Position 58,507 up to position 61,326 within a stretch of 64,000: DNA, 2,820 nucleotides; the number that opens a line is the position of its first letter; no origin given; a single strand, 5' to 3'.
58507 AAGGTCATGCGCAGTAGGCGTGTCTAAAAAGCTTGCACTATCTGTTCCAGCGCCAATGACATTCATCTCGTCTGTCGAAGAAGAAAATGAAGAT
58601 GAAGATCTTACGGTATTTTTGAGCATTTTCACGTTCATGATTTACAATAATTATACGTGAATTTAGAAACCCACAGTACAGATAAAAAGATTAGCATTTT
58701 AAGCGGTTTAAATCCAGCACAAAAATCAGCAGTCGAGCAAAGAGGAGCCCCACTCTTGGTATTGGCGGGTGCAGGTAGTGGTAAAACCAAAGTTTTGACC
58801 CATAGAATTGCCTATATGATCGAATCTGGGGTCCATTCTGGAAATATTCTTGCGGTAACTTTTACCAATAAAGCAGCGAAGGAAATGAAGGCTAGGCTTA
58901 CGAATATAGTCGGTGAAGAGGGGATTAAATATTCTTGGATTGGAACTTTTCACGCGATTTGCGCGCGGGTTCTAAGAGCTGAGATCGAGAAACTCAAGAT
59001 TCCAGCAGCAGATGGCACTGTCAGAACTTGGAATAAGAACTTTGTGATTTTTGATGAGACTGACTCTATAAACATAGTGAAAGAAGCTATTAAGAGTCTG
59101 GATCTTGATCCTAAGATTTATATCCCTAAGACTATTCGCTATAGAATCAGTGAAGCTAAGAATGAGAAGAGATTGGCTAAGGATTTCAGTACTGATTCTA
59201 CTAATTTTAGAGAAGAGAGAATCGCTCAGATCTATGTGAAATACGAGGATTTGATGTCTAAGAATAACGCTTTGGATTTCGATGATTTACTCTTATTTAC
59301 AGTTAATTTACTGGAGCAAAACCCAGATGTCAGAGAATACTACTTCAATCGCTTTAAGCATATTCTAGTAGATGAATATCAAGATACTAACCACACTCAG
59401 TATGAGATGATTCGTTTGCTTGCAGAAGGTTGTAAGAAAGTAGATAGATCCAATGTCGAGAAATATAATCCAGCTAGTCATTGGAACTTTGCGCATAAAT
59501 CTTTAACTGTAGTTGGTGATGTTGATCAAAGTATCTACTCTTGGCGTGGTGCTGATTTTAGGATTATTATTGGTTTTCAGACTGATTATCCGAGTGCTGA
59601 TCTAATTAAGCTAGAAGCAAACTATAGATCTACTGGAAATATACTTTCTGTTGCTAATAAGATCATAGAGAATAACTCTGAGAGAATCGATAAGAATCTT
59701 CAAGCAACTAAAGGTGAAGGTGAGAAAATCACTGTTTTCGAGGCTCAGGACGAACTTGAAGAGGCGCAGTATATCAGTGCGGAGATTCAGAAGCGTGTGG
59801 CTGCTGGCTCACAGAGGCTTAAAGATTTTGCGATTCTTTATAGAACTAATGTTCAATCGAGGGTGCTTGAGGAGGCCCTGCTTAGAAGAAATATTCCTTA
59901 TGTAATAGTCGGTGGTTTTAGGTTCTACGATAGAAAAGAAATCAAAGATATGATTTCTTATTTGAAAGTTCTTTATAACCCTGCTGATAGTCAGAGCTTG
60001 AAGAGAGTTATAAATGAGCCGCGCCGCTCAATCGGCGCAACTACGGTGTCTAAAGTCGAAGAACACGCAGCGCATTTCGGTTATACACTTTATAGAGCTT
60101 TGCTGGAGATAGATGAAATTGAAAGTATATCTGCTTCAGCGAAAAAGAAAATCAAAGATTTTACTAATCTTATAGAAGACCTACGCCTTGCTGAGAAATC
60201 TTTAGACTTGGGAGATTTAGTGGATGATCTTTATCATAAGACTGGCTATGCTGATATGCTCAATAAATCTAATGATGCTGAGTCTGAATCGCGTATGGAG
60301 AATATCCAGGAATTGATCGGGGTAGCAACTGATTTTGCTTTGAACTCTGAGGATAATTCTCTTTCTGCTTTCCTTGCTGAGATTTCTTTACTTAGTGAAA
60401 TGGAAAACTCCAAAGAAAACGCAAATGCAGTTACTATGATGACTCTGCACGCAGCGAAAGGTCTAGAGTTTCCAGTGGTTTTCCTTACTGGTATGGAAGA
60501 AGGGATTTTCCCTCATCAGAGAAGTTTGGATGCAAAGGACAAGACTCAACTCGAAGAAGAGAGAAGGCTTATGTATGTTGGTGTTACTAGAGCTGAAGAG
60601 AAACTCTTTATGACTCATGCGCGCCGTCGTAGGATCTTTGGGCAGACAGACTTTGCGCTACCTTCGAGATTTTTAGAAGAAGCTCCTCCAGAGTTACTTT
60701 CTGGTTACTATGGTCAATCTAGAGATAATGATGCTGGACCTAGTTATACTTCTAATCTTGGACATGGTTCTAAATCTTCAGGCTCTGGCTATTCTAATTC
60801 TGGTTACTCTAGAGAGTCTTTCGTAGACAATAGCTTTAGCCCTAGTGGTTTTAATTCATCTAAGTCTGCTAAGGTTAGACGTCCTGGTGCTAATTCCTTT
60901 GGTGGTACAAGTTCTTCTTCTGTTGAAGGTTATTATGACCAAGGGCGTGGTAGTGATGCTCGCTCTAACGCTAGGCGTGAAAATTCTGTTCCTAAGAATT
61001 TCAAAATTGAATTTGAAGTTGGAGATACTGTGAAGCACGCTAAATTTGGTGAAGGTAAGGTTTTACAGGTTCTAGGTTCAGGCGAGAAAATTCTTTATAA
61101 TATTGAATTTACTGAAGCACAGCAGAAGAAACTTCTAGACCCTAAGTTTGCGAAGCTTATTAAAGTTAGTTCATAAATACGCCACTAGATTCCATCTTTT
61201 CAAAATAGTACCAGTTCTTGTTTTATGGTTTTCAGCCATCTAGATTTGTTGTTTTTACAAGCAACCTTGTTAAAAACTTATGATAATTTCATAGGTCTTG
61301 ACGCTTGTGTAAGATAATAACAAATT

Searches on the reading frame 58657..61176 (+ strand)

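Call 23: search_protein_families(library=pfam, proteins=[window:58657-61176:+], max_evalue=0.001)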
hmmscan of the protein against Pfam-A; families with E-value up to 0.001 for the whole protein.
window:58657-61176:+ (839 aa): 6 families
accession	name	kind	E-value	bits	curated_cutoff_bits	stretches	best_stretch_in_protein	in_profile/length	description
PF00580.27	UvrD-helicase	-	1.9e-86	290.5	23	1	18-312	1-271/271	UvrD/REP helicase N-terminal domain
PF13361.12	UvrD_C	-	3.5e-79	267.2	25.6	1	317-655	1-348/350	UvrD-like helicase C-terminal domain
PF13245.12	AAA_19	-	5.5e-21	75.6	25.1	1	22-295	1-132/134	AAA domain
PF13538.12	UvrD_C_2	-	1.3e-10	41.4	27.4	1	593-652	3-51/52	UvrD-like helicase C-terminal domain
PF21196.3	PcrA_UvrD_tudor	-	5.5e-07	29.8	23.9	1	788-827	1-40/48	PcrA/UvrD tudor domain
PF13604.12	AAA_30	-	0.0003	21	27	1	18-81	2-66/191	AAA domain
